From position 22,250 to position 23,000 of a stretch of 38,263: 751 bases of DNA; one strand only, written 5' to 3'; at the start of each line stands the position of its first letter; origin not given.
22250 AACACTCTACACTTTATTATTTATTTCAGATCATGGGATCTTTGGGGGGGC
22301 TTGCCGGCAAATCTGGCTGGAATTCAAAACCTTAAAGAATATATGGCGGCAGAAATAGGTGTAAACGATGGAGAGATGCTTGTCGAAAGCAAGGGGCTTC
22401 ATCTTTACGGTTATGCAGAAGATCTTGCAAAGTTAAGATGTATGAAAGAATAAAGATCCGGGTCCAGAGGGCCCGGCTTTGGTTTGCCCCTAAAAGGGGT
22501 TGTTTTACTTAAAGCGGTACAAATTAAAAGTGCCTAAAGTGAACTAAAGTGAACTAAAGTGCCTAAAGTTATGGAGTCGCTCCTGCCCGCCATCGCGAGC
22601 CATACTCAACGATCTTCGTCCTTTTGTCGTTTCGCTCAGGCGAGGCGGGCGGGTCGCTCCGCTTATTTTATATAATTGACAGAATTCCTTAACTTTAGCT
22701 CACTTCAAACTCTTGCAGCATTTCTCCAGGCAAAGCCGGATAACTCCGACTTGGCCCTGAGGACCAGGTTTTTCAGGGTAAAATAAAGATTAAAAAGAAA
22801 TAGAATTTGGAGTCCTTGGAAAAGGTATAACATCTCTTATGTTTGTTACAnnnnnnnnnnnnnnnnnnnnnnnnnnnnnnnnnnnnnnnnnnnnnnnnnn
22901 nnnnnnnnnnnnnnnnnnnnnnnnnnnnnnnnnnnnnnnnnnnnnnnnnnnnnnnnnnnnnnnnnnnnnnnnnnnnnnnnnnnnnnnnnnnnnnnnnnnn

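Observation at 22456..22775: Composite element D: an 83-nt GC-rich core conserved between two loci and wrapped in locus-specific complementary arms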

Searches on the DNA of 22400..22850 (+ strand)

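Call 7: search_rna_families(source=window, start=22400, end=22850, threshold=evalue, max_evalue=10, show_alignments=3)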
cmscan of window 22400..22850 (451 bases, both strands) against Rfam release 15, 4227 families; matches with E-value up to 10: 3.
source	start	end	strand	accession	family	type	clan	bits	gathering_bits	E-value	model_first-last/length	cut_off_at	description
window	22754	22778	-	RF01790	htlv_FSE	Cis-reg; frameshift_element;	-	22.8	45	0.043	10-34/43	no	ribosomal frameshift site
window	22688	22807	-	RF02168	PVT1_5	Gene; lncRNA;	-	16.2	60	2.8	1-133/133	no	Pvt1 oncogene conserved region 5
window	22734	22751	-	RF03001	leuA-Halobacteria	Cis-reg;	-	11.4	47.9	9.3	20-37/53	no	leuA-Halobacteria RNA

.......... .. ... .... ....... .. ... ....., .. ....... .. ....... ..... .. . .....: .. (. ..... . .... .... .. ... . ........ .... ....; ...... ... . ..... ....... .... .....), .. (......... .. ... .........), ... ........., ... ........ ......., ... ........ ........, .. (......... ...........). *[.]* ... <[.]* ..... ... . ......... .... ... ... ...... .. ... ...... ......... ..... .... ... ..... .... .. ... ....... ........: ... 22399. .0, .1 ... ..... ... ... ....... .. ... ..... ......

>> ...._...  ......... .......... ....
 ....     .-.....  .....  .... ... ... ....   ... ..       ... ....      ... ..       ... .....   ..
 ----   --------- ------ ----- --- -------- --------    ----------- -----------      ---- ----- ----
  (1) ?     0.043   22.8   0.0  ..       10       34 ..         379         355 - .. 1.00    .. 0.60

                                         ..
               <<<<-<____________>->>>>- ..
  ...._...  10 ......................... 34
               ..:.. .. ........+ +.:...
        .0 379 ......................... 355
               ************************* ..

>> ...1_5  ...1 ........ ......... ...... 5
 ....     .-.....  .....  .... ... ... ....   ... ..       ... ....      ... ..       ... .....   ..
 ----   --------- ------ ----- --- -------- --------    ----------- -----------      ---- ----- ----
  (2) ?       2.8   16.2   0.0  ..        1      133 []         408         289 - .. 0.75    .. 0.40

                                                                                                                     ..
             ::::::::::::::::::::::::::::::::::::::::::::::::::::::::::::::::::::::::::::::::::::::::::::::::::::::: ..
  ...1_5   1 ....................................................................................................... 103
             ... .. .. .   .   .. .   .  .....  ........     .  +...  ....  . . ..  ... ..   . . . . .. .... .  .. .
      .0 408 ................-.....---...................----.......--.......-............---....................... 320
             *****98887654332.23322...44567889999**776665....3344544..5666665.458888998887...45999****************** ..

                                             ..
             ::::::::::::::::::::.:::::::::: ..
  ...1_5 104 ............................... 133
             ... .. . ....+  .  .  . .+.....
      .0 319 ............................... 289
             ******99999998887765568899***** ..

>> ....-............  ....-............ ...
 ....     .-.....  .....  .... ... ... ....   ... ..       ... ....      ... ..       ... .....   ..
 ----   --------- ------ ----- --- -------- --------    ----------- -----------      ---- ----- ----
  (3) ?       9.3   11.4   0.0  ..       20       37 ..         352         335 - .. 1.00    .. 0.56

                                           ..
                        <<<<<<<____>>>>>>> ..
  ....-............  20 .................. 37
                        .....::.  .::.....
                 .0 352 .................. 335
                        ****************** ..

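Call 65: search_dna_similar(query=window:22456-22790:+, collection=plasmids, mode=distant, max_evalue=0.001, max_rows=10)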
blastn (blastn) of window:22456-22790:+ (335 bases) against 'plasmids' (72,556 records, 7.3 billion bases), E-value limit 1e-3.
No match.

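Call 66: search_dna_similar(query=window:22456-22790:+, collection=phages, mode=distant, max_evalue=0.001, max_rows=10)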
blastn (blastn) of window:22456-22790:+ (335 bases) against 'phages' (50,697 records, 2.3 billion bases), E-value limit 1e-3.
No match.
